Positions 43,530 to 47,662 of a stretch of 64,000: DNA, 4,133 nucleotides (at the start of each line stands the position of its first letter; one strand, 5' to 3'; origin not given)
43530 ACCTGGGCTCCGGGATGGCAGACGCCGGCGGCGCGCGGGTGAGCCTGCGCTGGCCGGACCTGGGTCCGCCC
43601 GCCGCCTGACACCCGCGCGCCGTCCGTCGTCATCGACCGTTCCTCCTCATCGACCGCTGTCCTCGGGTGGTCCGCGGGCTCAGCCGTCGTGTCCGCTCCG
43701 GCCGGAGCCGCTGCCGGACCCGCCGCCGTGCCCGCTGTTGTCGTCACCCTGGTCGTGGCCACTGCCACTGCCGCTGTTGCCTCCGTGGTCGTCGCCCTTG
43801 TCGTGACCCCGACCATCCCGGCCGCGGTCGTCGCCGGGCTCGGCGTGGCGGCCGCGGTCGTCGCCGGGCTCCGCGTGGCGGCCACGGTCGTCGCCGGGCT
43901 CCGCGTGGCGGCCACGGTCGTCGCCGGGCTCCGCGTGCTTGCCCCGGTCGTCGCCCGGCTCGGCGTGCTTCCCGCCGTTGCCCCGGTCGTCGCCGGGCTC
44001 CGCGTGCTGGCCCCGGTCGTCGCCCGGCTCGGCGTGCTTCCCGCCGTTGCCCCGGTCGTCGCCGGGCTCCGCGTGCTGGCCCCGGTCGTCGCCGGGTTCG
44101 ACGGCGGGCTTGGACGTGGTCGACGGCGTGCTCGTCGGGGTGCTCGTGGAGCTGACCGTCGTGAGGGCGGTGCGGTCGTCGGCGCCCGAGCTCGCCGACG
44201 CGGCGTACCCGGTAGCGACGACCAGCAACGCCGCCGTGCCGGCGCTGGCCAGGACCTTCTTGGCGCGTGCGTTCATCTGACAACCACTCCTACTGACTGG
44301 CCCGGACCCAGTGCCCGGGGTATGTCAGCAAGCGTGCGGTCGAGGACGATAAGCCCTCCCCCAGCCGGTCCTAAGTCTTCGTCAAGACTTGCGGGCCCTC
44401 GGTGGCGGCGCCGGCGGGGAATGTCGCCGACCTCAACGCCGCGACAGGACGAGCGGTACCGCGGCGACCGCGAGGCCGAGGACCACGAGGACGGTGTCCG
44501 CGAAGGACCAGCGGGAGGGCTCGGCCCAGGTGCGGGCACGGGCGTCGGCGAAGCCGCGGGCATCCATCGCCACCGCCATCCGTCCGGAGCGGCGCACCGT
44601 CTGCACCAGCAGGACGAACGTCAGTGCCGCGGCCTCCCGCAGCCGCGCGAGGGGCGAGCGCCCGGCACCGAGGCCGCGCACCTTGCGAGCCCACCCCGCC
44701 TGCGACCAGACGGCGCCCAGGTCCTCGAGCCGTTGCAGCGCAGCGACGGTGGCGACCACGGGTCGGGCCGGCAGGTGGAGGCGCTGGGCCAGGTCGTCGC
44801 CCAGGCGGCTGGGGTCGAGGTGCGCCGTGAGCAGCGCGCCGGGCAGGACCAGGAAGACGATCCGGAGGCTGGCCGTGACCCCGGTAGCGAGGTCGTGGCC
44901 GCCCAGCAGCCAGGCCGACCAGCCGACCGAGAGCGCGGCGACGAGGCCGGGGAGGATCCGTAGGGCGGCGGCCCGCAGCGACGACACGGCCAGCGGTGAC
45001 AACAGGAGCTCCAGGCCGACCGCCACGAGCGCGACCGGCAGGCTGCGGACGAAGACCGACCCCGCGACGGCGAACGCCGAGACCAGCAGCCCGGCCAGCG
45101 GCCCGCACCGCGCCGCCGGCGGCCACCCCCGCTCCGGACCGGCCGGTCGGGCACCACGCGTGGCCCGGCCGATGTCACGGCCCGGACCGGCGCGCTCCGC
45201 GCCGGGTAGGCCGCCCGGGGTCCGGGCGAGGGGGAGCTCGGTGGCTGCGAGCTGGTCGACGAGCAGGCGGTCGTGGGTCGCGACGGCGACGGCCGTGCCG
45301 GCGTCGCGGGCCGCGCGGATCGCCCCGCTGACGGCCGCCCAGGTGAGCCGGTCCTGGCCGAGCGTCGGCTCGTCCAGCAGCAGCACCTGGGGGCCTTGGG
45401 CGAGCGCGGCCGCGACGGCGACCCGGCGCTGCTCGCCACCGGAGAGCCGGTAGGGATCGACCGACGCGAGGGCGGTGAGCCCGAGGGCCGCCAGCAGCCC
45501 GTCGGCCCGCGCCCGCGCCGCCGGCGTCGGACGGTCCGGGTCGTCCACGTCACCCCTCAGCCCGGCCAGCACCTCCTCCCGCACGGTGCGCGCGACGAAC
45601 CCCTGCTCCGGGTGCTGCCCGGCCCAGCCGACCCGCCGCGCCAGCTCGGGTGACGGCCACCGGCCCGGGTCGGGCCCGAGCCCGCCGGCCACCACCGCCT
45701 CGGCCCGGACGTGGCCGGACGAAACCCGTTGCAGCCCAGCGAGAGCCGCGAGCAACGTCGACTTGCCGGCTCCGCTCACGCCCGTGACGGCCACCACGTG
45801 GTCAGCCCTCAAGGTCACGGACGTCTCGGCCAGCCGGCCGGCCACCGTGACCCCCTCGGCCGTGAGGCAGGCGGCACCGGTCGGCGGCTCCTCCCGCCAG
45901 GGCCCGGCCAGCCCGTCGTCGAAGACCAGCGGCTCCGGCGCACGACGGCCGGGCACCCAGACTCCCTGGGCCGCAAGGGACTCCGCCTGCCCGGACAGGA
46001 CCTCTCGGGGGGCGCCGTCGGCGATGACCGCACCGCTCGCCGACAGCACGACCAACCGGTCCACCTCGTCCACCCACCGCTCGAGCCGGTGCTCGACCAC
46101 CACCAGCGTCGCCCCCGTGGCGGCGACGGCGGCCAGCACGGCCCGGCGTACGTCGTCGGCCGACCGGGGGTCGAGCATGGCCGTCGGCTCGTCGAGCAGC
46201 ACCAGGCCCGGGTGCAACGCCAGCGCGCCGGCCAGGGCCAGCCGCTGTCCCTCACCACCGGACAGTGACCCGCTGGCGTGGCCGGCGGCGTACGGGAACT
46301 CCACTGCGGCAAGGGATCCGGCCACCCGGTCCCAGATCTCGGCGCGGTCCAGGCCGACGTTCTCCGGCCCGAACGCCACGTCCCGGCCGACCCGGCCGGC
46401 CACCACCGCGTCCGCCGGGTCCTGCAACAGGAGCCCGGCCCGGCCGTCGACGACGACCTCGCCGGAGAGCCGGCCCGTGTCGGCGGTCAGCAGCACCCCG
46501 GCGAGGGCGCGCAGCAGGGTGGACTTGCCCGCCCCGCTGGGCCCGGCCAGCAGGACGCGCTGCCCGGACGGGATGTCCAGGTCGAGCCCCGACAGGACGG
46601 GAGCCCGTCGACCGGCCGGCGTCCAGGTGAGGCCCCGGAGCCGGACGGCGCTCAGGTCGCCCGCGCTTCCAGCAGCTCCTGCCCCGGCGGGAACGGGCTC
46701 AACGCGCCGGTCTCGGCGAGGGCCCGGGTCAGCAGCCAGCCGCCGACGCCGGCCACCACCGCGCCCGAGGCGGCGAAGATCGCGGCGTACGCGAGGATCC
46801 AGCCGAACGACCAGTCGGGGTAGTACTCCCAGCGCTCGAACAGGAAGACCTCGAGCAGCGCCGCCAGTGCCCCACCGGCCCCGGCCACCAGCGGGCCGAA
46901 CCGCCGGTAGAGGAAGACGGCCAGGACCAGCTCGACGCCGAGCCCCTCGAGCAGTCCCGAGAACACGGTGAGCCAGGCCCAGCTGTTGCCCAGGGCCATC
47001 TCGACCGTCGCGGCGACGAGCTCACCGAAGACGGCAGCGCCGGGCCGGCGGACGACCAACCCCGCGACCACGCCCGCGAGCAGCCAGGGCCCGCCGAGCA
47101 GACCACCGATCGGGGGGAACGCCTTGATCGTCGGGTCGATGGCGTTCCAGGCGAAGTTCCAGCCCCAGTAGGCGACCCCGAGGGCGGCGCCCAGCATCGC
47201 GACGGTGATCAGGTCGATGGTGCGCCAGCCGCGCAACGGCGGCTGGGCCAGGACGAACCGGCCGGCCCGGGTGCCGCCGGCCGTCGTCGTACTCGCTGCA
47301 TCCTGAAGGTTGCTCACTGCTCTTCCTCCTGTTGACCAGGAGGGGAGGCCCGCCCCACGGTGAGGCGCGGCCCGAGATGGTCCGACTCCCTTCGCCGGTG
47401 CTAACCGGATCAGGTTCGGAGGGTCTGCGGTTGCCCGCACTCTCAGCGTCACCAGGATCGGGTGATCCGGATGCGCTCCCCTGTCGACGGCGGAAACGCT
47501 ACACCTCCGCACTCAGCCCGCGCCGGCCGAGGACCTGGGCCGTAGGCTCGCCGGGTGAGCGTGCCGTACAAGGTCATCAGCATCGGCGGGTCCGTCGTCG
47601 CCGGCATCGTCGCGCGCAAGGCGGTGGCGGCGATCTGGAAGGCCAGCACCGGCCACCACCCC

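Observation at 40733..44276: Two-component system bracketed by two low-complexity exported proteins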

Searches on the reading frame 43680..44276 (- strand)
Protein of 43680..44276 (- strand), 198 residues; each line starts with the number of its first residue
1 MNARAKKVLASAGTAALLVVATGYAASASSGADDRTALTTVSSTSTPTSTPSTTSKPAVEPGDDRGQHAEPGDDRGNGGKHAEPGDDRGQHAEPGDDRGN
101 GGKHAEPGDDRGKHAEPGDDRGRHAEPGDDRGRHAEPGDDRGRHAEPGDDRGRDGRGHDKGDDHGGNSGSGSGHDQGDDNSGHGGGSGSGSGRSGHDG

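Call 3: search_protein_families(library=pfam, proteins=[window:43680-44276:-], max_evalue=0.01)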
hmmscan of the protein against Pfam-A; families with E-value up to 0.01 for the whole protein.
window:43680-44276:- (198 aa): 0 families

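Call 6: search_protein_families(library=ncbifam, proteins=[window:43680-44276:-], max_evalue=0.1)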
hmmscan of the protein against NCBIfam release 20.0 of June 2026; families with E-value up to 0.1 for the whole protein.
window:43680-44276:- (198 aa): 1 family
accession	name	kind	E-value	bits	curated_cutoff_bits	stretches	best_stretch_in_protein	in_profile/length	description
NF049864.1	lipo_LppU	equivalog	0.039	13.8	135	1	6-74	6-74/199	LppU family putative lipoprotein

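Call 14: find_homologous_proteins(query=window:43680-44276:-, max_evalue=0.01)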
Query window:43680-44276:- (198 aa): 326 proteins with E <= 0.01 among 3547 candidates; the best 120 are listed.
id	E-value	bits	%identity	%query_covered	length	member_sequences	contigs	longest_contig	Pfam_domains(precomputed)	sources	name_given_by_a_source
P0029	9.4e-23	99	58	45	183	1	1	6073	-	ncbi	-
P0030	4.5e-22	97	84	32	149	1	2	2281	-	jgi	jgi:hypothetical protein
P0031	2.1e-20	92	61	75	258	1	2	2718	PF03413.26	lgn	-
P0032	1.3e-18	86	71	33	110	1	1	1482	-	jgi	jgi:hypothetical protein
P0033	1.5e-18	86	62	31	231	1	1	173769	-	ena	-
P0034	5.7e-17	80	82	33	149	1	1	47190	-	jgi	jgi:hypothetical protein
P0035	6.1e-17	80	50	56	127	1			-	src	-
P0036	4.2e-16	78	82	23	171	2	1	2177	-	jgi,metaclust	metaclust:\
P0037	7.7e-16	77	88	25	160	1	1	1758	-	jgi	jgi:hypothetical protein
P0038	8.0e-16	77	43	69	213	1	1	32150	-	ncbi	-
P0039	1.7e-15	76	55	33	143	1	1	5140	-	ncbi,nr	ncbi:MAG: hypothetical protein JWN96_1811, partial [Mycobacterium sp.]|nr:hypothetical protein [Myco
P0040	1.9e-15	75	88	26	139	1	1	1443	-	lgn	-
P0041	2.4e-15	75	88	26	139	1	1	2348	-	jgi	jgi:hypothetical protein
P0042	2.4e-15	75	62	39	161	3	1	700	-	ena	-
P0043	2.5e-15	75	75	32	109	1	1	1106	-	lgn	-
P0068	4.0e-13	68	43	93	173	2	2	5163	-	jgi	jgi:hypothetical protein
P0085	6.2e-12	64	59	28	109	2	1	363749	-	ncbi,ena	-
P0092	2.3e-11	62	77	24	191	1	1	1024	PF03413.26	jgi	-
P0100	4.9e-11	61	66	25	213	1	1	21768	-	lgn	-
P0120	6.7e-10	57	35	74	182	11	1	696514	-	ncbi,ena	-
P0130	1.6e-9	56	41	63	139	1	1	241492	-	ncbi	-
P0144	7.9e-9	54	57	30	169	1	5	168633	-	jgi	jgi:hypothetical protein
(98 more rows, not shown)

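Call 22: find_encoding_contigs(protein=P0034, flank=6000, max_places=2)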
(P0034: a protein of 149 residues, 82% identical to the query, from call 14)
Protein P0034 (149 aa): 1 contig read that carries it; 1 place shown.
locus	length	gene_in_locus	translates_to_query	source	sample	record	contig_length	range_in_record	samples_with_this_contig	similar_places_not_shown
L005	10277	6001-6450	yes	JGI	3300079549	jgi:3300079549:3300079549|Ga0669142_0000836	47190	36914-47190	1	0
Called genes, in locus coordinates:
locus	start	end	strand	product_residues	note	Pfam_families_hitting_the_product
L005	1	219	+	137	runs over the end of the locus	PF03861:ANTAR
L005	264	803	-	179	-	-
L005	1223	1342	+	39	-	-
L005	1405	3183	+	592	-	PF00753:Lactamase_B, PF12706:Lactamase_B_2 (faint), PF14863:Alkyl_sulf_dimr, PF14864:Alkyl_sulf_C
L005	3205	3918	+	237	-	-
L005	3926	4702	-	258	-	PF13489:Methyltransf_23, PF01209:Ubie_methyltran (weak), PF07021:MetW (weak), PF13847:Methyltransf_31, PF08241:Methyltransf_11, PF08242:Methyltransf_12, PF13649:Methyltransf_25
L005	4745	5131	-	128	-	PF18029:Glyoxalase_6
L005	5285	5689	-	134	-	-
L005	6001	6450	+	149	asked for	-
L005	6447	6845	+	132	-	-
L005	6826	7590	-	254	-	-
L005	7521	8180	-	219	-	PF00890:FAD_binding_2 (weak), PF01134:GIDA (weak), PF01266:DAO (weak), PF07992:Pyr_redox_2 (faint), PF12831:FAD_oxidored (weak)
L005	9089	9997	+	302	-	PF14016:DUF4232, PF14200:RicinB_lectin_2, PF00652:Ricin_B_lectin, PF14200:RicinB_lectin_2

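Call 23: find_encoding_contigs(protein=P0085, flank=6000, max_places=2)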
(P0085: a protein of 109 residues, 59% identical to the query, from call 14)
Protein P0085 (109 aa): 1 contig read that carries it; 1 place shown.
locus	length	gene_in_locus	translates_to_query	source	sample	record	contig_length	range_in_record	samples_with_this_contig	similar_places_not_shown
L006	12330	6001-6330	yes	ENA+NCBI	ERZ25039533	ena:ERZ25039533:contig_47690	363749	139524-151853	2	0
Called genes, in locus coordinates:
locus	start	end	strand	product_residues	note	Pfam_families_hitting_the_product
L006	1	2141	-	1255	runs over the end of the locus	PF00082:Peptidase_S8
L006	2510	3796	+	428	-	PF00709:Adenylsucc_synt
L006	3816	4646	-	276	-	PF00561:Abhydrolase_1, PF00975:Thioesterase (weak), PF12146:Hydrolase_4, PF12697:Abhydrolase_6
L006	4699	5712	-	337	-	PF02735:Ku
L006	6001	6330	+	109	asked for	-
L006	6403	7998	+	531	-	-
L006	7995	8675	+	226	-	PF00072:Response_reg, PF08281:Sigma70_r4_2 (weak), PF00196:GerE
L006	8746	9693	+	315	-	PF01068:DNA_ligase_A_M, PF04679:DNA_ligase_A_C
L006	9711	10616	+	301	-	PF21686:LigD_Prim-Pol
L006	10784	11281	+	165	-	-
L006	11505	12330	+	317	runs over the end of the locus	PF00294:PfkB, PF08543:Phos_pyr_kin (weak)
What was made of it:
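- Closest known: EPGDD[HR]G-repeat secreted proteins, some fused to PepSY. Different: Other members sit in unrelated contexts (calls 22, 23).
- EPGDD-repeat proteins also occur away from this system (L005, L006; calls 22, 23).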

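Call 64: search_dna_similar(query=window:43680-44276:-, collection=plasmids, mode=protein, max_evalue=0.001, max_rows=20)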
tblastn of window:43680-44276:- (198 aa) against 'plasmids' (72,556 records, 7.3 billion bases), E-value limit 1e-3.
No match.

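Call 96: search_solved_structures(query=window:43680-44276:-, max_evalue=10)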
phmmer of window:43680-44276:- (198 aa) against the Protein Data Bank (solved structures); distinct sequences matched with E-value up to 10: 0.
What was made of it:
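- On Metal-sponge proteins (SilE/PcoE-like, by function): There is no sequence relative in the PDB (call 96).
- Closest known: SilE / PcoE periplasmic metal sponges. Different: There is no sequence similarity (calls 3, 96), and metal binding was not tested.
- Tried and rejected: acc2 has no PDB relative (call 96).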

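Call 97: search_protein_families(library=pfam, proteins=[P0029, P0030, P0031, P0038, P0068, P0092, P0100, P0120, P0130, P0144], max_evalue=0.01)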
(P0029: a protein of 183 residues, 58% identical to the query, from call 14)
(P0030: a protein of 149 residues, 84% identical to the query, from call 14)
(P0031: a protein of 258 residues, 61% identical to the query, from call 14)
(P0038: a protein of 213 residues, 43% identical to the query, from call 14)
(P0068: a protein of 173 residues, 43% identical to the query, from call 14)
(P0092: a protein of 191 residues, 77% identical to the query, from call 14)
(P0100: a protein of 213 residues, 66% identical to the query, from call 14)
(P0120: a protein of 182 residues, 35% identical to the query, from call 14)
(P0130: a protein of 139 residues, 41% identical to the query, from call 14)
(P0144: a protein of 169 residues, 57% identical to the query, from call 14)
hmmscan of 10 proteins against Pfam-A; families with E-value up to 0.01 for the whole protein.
P0029 (183 aa): 0 families

P0030 (149 aa): 0 families

P0031 (258 aa): 1 family
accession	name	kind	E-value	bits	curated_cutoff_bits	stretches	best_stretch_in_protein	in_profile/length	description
PF03413.25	PepSY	-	1.9e-09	38.2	24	1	44-97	6-59/60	Peptidase propeptide and YPEB domain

P0038 (213 aa): 0 families

P0068 (173 aa): 0 families

P0092 (191 aa): 1 family
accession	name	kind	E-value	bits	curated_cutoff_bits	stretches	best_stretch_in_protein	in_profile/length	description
PF03413.25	PepSY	-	1.3e-12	48.2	24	1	68-127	1-60/60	Peptidase propeptide and YPEB domain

P0100 (213 aa): 0 families

P0120 (182 aa): 0 families

P0130 (139 aa): 0 families

P0144 (169 aa): 0 families

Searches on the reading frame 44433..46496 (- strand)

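Call 3: search_protein_families(library=pfam, proteins=[window:44433-46496:-], max_evalue=0.01)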
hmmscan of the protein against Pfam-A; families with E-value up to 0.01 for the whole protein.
window:44433-46496:- (687 aa): 9 families
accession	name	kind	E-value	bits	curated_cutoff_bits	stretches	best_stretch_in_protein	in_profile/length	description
PF00005.33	ABC_tran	-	4.4e-34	118.5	25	2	224-378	3-136/137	ABC transporter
PF13304.12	AAA_21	-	7.3e-11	43.1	27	0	235-270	2-36/304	AAA domain, putative AbiEii toxin, Type IV TA system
PF02361.21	CbiQ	-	7.5e-10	39.3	25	1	473-651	22-210/216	Cobalt transport protein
PF13555.12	AAA_29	-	0.0011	19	27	1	226-253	16-43/61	P-loop containing region of AAA domain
PF03193.22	RsgA_GTPase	-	0.0014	18.9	30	1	231-265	105-139/174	RsgA GTPase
PF13238.12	AAA_18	-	0.0023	18.8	29.4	0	235-258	1-24/128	AAA domain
PF20703.3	nSTAND1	-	0.0041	17.2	27.1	1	227-289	28-88/379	Novel STAND NTPase 1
PF02463.25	SMC_N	-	0.0093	15.8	40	0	230-253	22-45/220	RecF/RecN/SMC N terminal domain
PF25683.1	URGCP_GTPase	-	0.0095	15.1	55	0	233-262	190-220/396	URGCP-like GTPase domain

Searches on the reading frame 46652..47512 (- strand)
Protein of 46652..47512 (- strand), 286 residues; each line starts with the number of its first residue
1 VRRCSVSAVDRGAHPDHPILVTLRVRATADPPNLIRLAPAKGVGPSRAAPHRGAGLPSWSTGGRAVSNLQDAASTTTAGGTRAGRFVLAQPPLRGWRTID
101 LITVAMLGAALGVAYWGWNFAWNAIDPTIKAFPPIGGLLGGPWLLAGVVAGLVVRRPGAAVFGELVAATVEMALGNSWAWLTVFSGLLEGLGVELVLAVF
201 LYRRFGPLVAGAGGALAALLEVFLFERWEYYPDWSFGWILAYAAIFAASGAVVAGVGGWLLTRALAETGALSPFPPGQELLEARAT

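Call 3: search_protein_families(library=pfam, proteins=[window:46652-47512:-], max_evalue=0.01)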
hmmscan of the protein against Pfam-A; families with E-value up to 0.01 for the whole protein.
window:46652-47512:- (286 aa): 1 family
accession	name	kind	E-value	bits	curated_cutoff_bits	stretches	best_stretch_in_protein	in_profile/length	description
PF09819.14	ABC_cobalt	-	2.2e-34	118.7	25.2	1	100-219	2-120/121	ABC-type cobalt transport system, permease component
